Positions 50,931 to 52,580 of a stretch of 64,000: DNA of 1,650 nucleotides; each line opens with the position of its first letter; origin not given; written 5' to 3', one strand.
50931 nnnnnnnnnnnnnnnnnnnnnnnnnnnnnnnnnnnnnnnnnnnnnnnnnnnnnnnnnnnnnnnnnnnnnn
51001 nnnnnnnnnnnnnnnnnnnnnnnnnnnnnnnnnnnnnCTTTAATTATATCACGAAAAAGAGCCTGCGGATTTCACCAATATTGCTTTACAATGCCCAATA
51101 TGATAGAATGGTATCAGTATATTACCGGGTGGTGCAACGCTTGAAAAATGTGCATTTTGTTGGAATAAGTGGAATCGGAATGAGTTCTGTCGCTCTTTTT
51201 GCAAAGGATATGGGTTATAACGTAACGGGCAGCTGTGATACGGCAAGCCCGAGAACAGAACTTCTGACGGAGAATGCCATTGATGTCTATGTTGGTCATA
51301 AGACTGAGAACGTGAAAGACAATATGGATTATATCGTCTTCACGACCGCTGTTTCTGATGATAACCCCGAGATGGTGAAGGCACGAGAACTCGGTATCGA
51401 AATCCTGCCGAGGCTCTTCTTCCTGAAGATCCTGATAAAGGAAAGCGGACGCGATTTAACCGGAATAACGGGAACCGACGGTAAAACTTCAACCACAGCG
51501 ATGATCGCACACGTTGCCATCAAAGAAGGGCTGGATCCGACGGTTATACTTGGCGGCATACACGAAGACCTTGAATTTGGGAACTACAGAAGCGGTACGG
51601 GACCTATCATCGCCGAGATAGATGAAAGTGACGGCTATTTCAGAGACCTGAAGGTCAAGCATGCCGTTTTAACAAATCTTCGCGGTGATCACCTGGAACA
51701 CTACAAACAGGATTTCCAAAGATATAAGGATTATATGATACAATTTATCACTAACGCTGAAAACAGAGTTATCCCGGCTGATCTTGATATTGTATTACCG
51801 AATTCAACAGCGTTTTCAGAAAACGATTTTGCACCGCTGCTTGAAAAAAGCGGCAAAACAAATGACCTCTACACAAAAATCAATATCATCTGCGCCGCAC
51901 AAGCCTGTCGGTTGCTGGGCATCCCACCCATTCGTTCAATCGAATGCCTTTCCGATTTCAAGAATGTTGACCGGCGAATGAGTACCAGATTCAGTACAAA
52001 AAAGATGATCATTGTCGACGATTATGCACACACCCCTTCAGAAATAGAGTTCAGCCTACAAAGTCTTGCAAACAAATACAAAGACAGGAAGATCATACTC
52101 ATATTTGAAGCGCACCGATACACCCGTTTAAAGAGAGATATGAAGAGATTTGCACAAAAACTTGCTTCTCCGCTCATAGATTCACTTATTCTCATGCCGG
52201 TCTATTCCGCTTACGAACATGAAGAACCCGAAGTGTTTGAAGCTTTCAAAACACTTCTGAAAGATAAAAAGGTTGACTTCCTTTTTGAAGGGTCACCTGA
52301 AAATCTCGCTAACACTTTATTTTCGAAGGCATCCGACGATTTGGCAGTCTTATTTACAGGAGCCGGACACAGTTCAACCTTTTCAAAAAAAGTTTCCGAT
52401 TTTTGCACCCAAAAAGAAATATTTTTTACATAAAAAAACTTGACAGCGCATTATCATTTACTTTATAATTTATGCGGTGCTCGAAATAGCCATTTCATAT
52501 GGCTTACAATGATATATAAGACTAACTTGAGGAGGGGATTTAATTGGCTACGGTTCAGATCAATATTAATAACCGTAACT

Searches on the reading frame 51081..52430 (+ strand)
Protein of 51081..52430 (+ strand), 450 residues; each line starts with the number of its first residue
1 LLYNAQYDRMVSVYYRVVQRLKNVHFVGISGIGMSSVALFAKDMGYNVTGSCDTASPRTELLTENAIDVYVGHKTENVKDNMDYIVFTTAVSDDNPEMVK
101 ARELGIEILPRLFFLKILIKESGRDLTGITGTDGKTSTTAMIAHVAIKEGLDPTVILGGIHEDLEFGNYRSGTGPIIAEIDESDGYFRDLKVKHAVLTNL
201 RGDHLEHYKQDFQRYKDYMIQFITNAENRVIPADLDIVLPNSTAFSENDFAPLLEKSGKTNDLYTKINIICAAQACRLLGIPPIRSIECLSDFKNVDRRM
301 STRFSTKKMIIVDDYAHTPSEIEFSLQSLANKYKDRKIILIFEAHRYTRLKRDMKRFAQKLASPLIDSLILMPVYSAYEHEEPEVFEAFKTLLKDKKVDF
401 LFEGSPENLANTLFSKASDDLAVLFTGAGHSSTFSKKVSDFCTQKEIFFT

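Call 100: search_protein_families(library=pfam, proteins=[window:51081-52430:+], max_evalue=0.00001)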
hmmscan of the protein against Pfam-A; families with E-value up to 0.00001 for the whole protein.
window:51081-52430:+ (450 aa): 3 families
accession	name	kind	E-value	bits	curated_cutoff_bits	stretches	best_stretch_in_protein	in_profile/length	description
PF01225.30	Mur_ligase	-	6.8e-21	74.9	21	1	24-120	2-92/95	Mur ligase family, catalytic domain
PF02875.26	Mur_ligase_C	-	6.2e-13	50.1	28.4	1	298-429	1-127/127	Mur ligase, glutamate ligase domain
PF08245.18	Mur_ligase_M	-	5.2e-11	43.3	24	1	129-247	1-136/200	Mur ligase middle domain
